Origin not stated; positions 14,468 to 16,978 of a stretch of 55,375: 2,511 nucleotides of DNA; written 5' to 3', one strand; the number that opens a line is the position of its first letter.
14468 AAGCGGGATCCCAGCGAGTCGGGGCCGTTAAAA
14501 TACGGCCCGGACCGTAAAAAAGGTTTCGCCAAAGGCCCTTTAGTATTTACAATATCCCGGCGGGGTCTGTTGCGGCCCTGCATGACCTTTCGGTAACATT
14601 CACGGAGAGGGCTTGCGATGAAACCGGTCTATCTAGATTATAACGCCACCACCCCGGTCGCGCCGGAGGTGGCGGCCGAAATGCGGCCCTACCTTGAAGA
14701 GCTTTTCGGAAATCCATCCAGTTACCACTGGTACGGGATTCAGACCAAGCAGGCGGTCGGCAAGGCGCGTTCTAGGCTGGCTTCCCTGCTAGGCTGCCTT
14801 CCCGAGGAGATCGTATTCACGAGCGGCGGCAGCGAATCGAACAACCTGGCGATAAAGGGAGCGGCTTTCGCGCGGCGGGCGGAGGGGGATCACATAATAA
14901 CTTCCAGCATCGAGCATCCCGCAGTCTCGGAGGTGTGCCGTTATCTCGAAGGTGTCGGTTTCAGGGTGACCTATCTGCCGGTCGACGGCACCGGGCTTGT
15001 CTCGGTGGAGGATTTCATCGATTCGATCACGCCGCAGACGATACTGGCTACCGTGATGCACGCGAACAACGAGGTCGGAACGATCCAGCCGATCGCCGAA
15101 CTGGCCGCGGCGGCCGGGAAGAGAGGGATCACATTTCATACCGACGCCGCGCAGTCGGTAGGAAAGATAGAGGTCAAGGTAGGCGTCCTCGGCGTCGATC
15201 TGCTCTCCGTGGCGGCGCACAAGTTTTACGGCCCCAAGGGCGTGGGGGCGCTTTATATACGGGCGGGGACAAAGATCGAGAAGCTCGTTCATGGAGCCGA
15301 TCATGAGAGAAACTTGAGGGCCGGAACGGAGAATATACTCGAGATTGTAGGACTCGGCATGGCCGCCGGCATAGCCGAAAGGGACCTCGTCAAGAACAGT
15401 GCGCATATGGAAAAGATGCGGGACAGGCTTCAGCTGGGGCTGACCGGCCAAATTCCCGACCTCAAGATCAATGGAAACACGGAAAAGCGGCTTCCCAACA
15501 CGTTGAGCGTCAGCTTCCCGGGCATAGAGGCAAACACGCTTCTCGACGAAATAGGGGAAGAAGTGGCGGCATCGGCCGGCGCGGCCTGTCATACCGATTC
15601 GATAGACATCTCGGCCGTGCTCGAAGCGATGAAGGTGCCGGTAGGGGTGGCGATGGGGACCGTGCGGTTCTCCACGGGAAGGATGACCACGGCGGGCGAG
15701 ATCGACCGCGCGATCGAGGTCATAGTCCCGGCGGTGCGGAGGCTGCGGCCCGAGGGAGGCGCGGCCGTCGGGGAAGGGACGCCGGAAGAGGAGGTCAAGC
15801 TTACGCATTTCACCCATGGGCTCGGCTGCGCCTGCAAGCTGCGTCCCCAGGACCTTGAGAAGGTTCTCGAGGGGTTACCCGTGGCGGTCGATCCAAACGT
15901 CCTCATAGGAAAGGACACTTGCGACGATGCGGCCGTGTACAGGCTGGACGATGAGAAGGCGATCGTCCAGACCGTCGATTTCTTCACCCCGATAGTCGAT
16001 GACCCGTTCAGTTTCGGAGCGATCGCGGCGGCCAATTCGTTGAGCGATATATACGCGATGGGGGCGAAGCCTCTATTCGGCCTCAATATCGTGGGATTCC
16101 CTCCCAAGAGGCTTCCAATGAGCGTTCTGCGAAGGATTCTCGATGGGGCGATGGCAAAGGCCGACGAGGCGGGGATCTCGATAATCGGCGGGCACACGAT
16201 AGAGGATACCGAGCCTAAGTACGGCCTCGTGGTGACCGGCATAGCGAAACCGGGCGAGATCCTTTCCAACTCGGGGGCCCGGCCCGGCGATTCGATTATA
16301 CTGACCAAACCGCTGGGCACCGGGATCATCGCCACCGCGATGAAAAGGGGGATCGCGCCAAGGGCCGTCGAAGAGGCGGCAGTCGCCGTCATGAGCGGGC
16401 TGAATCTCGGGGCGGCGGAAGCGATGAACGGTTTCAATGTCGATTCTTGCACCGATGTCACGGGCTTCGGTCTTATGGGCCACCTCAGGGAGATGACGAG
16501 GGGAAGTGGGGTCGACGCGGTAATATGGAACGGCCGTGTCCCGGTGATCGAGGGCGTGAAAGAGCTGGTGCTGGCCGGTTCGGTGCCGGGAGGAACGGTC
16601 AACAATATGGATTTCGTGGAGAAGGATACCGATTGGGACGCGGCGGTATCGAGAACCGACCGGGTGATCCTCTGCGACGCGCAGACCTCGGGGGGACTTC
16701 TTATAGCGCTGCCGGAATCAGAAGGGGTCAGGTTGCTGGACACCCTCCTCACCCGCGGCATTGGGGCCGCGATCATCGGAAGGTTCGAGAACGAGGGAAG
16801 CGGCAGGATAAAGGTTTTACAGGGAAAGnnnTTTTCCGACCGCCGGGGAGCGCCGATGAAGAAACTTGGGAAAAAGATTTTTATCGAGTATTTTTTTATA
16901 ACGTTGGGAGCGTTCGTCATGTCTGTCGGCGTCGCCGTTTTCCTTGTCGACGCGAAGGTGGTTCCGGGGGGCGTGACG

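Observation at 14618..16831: NifS-like enzyme fused to selenophosphate synthetase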

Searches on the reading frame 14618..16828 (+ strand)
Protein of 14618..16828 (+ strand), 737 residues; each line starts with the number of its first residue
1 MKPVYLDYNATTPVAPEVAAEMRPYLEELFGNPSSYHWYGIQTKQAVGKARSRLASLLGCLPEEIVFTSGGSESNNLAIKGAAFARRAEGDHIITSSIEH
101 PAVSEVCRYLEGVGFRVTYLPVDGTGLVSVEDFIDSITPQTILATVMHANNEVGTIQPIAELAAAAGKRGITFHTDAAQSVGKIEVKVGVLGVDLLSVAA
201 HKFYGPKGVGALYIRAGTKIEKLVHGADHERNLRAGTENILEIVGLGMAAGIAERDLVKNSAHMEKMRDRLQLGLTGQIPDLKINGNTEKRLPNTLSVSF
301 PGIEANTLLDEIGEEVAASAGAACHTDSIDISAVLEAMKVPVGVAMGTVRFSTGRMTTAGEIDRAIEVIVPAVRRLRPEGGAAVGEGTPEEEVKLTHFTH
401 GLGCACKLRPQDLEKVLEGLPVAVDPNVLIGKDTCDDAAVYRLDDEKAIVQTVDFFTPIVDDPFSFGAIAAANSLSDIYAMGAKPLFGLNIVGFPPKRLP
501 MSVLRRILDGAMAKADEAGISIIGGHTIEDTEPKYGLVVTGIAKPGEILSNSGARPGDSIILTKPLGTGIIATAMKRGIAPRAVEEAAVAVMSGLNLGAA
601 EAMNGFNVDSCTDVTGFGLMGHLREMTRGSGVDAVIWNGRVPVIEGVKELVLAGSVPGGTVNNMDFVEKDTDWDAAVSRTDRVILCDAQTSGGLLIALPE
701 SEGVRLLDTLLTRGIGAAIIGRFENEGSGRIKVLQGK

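Call 3: search_protein_families(library=pfam, proteins=[window:14618-16828:+], max_evalue=0.01)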
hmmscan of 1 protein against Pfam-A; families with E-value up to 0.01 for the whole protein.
window:14618-16828:+ (737 aa): 6 families
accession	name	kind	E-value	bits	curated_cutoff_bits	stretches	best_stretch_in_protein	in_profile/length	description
PF00266.25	Aminotran_5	-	6e-71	239.8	21.5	1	4-364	1-370/371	Aminotransferase class-V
PF00586.29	AIRS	-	6.6e-29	101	24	1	436-543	2-112/112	AIR synthase related protein, N-terminal domain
PF02769.27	AIRS_C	-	4.5e-16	59.8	23.1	1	555-732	1-154/156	AIR synthase related protein, C-terminal domain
PF01041.23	DegT_DnrJ_EryC1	-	9.3e-05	22.2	19.8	1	66-183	43-152/360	DegT/DnrJ/EryC1/StrS aminotransferase family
PF01212.27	Beta_elim_lyase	-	0.00044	20.1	27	1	46-178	33-170/288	Beta-eliminating lyase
PF00155.27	Aminotran_1_2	-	0.0022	17.7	19.7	1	48-170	45-179/361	Aminotransferase class I and II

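Call 4: search_protein_families(library=ncbifam, proteins=[window:14618-16828:+], max_evalue=0.01)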
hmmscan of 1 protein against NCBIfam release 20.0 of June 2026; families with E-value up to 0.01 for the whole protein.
window:14618-16828:+ (737 aa): 41 families (the best 25 are shown)
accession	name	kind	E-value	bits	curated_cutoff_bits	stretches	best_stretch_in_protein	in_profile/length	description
TIGR03402.1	FeS_nifS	equivalog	7.4e-139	462.7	530.75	1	4-377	1-374/379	cysteine desulfurase NifS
NF010611.0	PRK14012.1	equivalog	5.5e-117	391.1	548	1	2-377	5-383/406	IscS subfamily cysteine desulfurase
TIGR02006.1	IscS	equivalog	1.2e-116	390.1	643.2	1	2-377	3-379/402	IscS subfamily cysteine desulfurase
TIGR03235.1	DNA_S_dndA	equivalog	5.5e-114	381.1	480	1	5-352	1-352/353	cysteine desulfurase DndA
TIGR00476.1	selD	equivalog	7.6e-114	380.1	125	1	394-701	1-309/311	selenide, water dikinase SelD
NF002098.0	PRK00943.1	equivalog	5.9e-107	357.6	299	1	390-732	3-343/347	selenide, water dikinase SelD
TIGR03403.1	nifS_epsilon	equivalog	1.2e-101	340.3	587.7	1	4-377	1-377/382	NifS family cysteine desulfurase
NF002806.0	PRK02948.1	subfamily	5.6e-86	288.9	304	1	4-369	2-368/381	IscS subfamily cysteine desulfurase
NF010705.0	PRK14105.1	equivalog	8.6e-58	195.8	291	1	390-651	3-278/345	selenide, water dikinase SelD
TIGR01977.1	am_tr_V_EF2568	hypoth_equivalog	4.6e-43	147.7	377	1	4-369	1-373/376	cysteine desulfurase family protein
TIGR04369.1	fusion_not_SelD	hypoth_equivalog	3.4e-40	137.9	700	1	401-708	355-691/701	oxidoreductase/SelD-related fusion protein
TIGR01979.1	sufS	subfamily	6.5e-37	127.3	475.1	1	4-333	20-370/403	SufS family cysteine desulfurase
NF040779.1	Sec_lyase_SclA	exception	1e-30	106.9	525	1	4-369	1-373/378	selenocysteine lyase SclA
NF041166.1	f2_encap_cargo1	exception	3e-29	102.6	800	1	44-306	288-567/623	family 2A encapsulin nanocompartment cargo protein cysteine desulfurase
NF006791.0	PRK09295.1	equivalog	5.6e-25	88.3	661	1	19-290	41-331/406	cysteine desulfurase SufS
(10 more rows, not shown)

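Call 8: find_homologous_proteins(query=window:14618-16828:+, max_evalue=1e-10)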
Query window:14618-16828:+ (737 aa): 7967 proteins with E <= 1e-10 among 8000 candidates; the best 120 are listed.
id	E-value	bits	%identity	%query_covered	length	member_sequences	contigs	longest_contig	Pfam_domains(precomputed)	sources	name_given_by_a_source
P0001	0.0e+0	1627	100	100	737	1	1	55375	PF00266.26,PF00586.30,PF02769.28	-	-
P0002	0.0e+0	1166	71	100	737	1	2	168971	PF00266.26,PF00586.30,PF01041.24,PF02769.28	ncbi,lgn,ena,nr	ncbi:MAG: selenide, water dikinase SelD [Candidatus Krumholzibacteria bacterium]|nr:selenide, water 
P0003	0.0e+0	1164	72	100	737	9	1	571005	PF00266.26,PF00586.30,PF01212.28,PF02769.28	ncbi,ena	-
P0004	0.0e+0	1164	70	100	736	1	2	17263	PF00266.26,PF00586.30,PF01212.28,PF02769.28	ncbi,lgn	-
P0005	0.0e+0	1162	70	100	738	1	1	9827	PF00266.26,PF00586.30,PF01041.24,PF02769.28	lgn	-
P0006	0.0e+0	1156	70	99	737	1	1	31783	PF00266.26,PF00586.30,PF02769.28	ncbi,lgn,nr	ncbi:MAG: selenide, water dikinase SelD [Bacteroidales bacterium]|nr:selenide, water dikinase SelD [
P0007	0.0e+0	1153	70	99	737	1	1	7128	PF00266.26,PF00586.30,PF01212.28,PF01041.24,PF02769.28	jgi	jgi:cysteine desulfurase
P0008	0.0e+0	1148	70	99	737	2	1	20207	PF00266.26,PF00586.30,PF01041.24,PF02769.28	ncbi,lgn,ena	-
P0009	0.0e+0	1137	71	99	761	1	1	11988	PF00266.26,PF00586.30,PF02769.28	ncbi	-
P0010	0.0e+0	1136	70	99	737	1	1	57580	PF00266.26,PF00586.30,PF01212.28,PF02769.28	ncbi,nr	ncbi:MAG: selenide, water dikinase SelD [Candidatus Krumholzibacteriota bacterium]|nr:selenide, wate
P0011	0.0e+0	1135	70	100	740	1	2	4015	PF00266.26,PF00586.30,PF01212.28,PF02769.28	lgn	-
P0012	0.0e+0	1132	68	99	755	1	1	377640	PF00266.26,PF00586.30,PF02769.28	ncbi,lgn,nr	ncbi:MAG: selenide, water dikinase SelD [Candidatus Krumholzibacteriota bacterium]|nr:selenide, wate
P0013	0.0e+0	1129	70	99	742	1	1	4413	PF00266.26,PF00586.30,PF01212.28,PF02769.28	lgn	-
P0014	0.0e+0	1123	70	99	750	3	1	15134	PF00266.26,PF00586.30,PF01212.28,PF02769.28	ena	-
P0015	0.0e+0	1121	70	100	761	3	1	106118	PF00266.26,PF00586.30,PF02769.28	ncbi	-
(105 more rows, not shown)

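Call 28: find_related_loci(query=window:14618-16828:+, collection=genome_contigs, flank=10000)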
Query window:14618-16828:+ (737 aa) in genome_contigs; peptide patterns used: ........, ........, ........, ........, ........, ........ (x = any residue, [..] = any of these).
599 stretches matched a pattern (row limit reached: there are more); 585 encode a relative of the query (tblastn E <= 1e-3); the best 80 are kept; 80 distinct loci.
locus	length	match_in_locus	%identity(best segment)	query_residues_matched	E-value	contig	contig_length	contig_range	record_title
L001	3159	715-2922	64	1-736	0e+0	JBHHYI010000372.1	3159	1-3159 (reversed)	MAG: bacterium isolate Maj_2_bin.63 NODE_20748_length_3159_cov_22.971972, whole genome shotgun sequence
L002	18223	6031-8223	64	1-733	0e+0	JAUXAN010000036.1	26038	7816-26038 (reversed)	MAG: bacterium isolate CSMAG_2763 CSMAG_2763_k141_162603_length_26038_cov_221.9709, whole genome shotgun sequence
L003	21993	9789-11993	62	1-735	0e+0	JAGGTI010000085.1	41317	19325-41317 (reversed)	MAG: Candidatus Zixiibacteriota bacterium isolate AUK044 PB_MANV_044_c_000000000027, whole genome shotgun sequence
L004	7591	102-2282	63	4-733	0e+0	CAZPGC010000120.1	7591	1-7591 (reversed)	MAG TPA_asm: uncultured Prolixibacteraceae bacterium isolate SRP163575_co3_323 genome assembly, contig: NODE_10596_lengt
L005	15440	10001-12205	62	1-735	0e+0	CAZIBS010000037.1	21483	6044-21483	MAG TPA_asm: uncultured Thermoanaerobaculia bacterium isolate SRP128015_co2_300 genome assembly, contig: NODE_1175_lengt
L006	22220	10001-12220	64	2-737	0e+0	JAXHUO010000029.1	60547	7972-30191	MAG: Chloroflexota bacterium isolate MAG53_tar_biofilm MAG53_29, whole genome shotgun sequence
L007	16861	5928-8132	62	1-735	0e+0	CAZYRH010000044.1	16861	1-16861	MAG TPA_asm: uncultured Ignavibacteriales bacterium isolate binchicken_co100_268 genome assembly, contig: NODE_5296_leng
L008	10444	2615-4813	58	4-733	0e+0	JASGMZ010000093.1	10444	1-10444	MAG: Bacteroidales bacterium isolate DJKA126_ANT-KO_bin.63 scaffold_3004, whole genome shotgun sequence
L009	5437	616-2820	58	4-735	0e+0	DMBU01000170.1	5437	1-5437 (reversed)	MAG TPA_asm: Bacteroidales bacterium isolate UBA12171 contig_1942, whole genome shotgun sequence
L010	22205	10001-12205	58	4-735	0e+0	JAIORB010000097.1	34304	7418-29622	MAG: Bacteroidales bacterium isolate SMBSF07 20071_Bin_5_contigs_1_c_000000000215, whole genome shotgun sequence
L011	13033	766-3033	62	1-733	0e+0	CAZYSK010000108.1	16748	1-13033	MAG TPA_asm: uncultured Anaerolineales bacterium isolate binchicken_co334_204 genome assembly, contig: NODE_5962_length_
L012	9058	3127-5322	60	1-733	0e+0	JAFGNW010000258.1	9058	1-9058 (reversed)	MAG: Candidatus Zixiibacteriota bacterium isolate Zod_Metabat.57 k87_10189099, whole genome shotgun sequence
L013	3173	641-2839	57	4-733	0e+0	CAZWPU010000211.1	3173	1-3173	MAG TPA_asm: uncultured Bacteroidales bacterium isolate binchicken_co218_290 genome assembly, contig: NODE_44538_length_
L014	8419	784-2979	59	1-734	0e+0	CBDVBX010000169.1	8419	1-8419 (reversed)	MAG TPA_asm: uncultured bacterium isolate SRR22302364_binner13_Refined_39 genome assembly, contig: ERZ25073603.4888, who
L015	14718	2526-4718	59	2-733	0e+0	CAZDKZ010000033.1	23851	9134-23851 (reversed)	MAG TPA_asm: uncultured Holophagae bacterium isolate binchicken_co42_312 genome assembly, contig: NODE_2470_length_23851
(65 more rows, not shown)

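Call 38: find_encoding_contigs(protein=P0003, flank=10000, max_places=2)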
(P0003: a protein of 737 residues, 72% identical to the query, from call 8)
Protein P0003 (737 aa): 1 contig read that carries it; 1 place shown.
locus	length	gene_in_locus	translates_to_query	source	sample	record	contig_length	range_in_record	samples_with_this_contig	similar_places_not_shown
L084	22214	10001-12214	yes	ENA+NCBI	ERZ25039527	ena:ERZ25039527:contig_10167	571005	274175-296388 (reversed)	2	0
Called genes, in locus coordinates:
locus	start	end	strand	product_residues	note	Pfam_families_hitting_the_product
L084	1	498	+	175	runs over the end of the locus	PF13527:Acetyltransf_9, PF00583:Acetyltransf_1, PF13508:Acetyltransf_7 (weak)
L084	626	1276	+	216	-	PF10502:Peptidase_S26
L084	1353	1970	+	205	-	PF13886:TM7S3_TM198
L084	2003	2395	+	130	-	PF02627:CMD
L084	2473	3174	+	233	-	PF06790:UPF0259 (weak)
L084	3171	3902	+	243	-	PF02596:DUF169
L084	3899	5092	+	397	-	-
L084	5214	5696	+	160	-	PF12802:MarR_2, PF01047:MarR (weak)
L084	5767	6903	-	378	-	PF01262:AlaDh_PNT_C (weak), PF03435:Sacchrp_dh_NADP, PF16653:Sacchrp_dh_C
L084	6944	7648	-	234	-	PF01613:Flavin_Reduct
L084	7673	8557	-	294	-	PF00892:EamA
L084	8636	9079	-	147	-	PF16317:Glyco_hydro_99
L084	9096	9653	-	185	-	PF16317:Glyco_hydro_99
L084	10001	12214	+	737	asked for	PF00266:Aminotran_5, PF01212:Beta_elim_lyase (weak), PF00586:AIRS, PF02769:AIRS_C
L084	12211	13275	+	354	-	PF02588:YitT_membrane, PF10035:DUF2179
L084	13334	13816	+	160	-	PF12900:Pyridox_ox_2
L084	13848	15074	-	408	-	PF05343:Peptidase_M42 (faint), PF01546:Peptidase_M20, PF07687:M20_dimer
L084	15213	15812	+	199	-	PF01205:Impact_N, PF09186:DUF1949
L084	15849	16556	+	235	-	PF01694:Rhomboid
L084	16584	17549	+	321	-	PF01734:Patatin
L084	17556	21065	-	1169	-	PF01364:Peptidase_C25, PF13860:FlgD_ig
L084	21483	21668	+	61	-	PF00708:Acylphosphatase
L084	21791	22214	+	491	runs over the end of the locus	PF00089:Trypsin, PF13365:Trypsin_2, PF00595:PDZ, PF13180:PDZ_2, PF17820:PDZ_6, PF00595:PDZ (weak), PF13180:PDZ_2, PF17820:PDZ_6, +1 more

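Call 39: find_encoding_contigs(protein=P0002, flank=10000, max_places=2)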
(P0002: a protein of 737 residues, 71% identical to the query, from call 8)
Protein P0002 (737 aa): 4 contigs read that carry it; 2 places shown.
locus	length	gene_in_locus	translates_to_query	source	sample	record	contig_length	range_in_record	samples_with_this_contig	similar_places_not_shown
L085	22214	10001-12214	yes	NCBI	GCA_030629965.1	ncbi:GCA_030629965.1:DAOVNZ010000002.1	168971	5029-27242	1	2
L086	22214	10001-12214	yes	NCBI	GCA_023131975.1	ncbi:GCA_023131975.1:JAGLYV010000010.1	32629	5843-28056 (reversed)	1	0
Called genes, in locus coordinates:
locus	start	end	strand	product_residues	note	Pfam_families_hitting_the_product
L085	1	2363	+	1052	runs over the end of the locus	PF00361:Proton_antipo_M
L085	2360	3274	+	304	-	PF00146:NADHdh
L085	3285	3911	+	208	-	PF01058:Oxidored_q6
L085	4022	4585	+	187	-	PF00329:Complex1_30kDa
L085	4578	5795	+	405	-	PF00346:Complex1_49kDa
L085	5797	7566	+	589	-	PF12838:Fer4_7, PF13187:Fer4_9 (weak), PF14697:Fer4_21 (weak), PF14691:Fer4_20, PF01266:DAO (weak), PF07992:Pyr_redox_2, PF13450:NAD_binding_8, PF13738:Pyr_redox_3, +10 more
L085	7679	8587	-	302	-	PF00892:EamA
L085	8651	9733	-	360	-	PF16317:Glyco_hydro_99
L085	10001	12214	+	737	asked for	PF00266:Aminotran_5, PF01041:DegT_DnrJ_EryC1 (weak), PF00586:AIRS, PF02769:AIRS_C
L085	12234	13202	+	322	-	PF02588:YitT_membrane, PF10035:DUF2179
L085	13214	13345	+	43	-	-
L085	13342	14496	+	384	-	PF06452:CBM9_1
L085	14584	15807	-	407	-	PF05343:Peptidase_M42 (faint), PF01546:Peptidase_M20, PF07687:M20_dimer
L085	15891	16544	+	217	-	PF01205:Impact_N, PF09186:DUF1949 (weak)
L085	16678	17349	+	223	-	PF01694:Rhomboid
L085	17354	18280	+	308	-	PF01734:Patatin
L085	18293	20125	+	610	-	PF00324:AA_permease, PF13520:AA_permease_2, PF00359:PTS_EIIA_2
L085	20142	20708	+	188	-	PF00484:Pro_CA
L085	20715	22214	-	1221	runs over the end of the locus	PF01364:Peptidase_C25, PF20773:InhA-like_MAM (weak), PF13860:FlgD_ig (weak), PF18962:Por_Secre_tail (weak)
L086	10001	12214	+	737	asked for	PF00266:Aminotran_5, PF01041:DegT_DnrJ_EryC1 (weak), PF00586:AIRS, PF02769:AIRS_C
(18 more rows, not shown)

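Call 40: find_encoding_contigs(protein=P0012, flank=10000, max_places=2)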
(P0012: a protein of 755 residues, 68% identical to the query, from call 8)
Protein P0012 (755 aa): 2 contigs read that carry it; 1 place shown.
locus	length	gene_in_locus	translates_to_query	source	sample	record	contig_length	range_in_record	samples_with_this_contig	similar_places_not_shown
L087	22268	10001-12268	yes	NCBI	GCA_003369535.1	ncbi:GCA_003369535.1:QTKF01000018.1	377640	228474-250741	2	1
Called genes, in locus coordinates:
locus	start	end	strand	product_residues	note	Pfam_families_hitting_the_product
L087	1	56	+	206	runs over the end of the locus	-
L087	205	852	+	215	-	PF10502:Peptidase_S26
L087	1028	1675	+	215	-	PF13886:TM7S3_TM198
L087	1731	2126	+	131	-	PF02627:CMD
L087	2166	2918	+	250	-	PF00106:adh_short, PF08659:KR, PF13561:adh_short_C2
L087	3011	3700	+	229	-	PF06790:UPF0259, PF25231:DUF7847 (weak), PF06161:DUF975 (weak)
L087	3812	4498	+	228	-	PF06790:UPF0259 (weak)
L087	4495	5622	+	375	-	PF11199:DUF2891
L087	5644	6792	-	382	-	PF01262:AlaDh_PNT_C (faint), PF03435:Sacchrp_dh_NADP, PF16653:Sacchrp_dh_C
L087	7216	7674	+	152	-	PF22381:Staph_reg_Sar_Rot, PF12802:MarR_2, PF01047:MarR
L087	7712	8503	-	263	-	PF00892:EamA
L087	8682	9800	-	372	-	PF16317:Glyco_hydro_99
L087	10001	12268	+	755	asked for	PF00266:Aminotran_5, PF00586:AIRS, PF02769:AIRS_C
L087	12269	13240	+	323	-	PF02588:YitT_membrane, PF19700:DUF6198 (weak), PF10035:DUF2179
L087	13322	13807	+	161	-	PF01243:PNPOx_N (weak), PF12900:Pyridox_ox_2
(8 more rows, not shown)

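Call 66: predict_structure(alignment_id=A1)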
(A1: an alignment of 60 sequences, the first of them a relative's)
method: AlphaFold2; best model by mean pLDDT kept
length: 737 residues; sequences in the alignment: 60
mean_pLDDT: 87.4   pTM: 0.62
mean pLDDT of the five models: 87.4, 87.1, 84.4, 82.7, 82.3
residues with pLDDT >= 90: 466; 70-90: 193; 50-70: 51; < 50: 27
segments of 3 or more residues with pLDDT < 50: 323-329, 379-390, 402-409
pLDDT, mean of each block of 10 residues (from residue 1): 88 92 88 81 90 97 90 92 96 94 91 97 95 97 97 94 97 97 96 97 92 94 67 62 95 96 98 94 92 95 80 87 43 84 83 95 97 73 36 65 46 65 82 70 93 86 92 92 93 77 90 95 84 87 90 93 94 82 92 93 92 88 92 96 94 80 85 94 90 92 96 95 95 89
secondary structure, 60 per line:
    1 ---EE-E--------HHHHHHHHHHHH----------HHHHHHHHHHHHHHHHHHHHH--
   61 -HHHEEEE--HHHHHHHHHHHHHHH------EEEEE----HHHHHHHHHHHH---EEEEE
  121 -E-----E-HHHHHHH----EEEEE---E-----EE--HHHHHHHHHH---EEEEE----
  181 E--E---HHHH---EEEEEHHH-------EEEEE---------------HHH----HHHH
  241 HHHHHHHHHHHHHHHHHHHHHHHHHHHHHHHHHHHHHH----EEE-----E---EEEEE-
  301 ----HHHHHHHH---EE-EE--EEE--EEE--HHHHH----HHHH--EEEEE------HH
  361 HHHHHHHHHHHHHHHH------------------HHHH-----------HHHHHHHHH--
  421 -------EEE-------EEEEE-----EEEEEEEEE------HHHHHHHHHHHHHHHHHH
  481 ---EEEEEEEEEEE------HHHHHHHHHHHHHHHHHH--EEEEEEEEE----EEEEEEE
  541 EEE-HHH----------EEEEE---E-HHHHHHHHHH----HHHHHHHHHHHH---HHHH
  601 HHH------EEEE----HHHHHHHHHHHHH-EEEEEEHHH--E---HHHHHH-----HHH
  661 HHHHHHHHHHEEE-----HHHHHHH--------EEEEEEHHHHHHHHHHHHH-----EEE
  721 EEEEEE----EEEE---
elements in order (helices of 4 or more, strands of 3 or more residues): H16-27 H38-58 E65-68 H71-85 E92-96 H101-112 E116-120 H130-136 E141-145 H159-168 E172-176 H188-191 E195-199 E210-214 H237-278 E283-285 E295-299 H305-312 E323-325 E328-330 H333-337 H342-345 E348-352 H359-376 H395-398 H410-418 E428-430 E438-442 E448-456 H463-480 E484-494 H501-518 E521-529 E534-543 E558-562 H568-577 H582-593 H597-603 E610-613 H618-630 E632-637 H647-652 H658-670 E671-673 H679-685 E694-699 H700-712 E718-726 E731-734
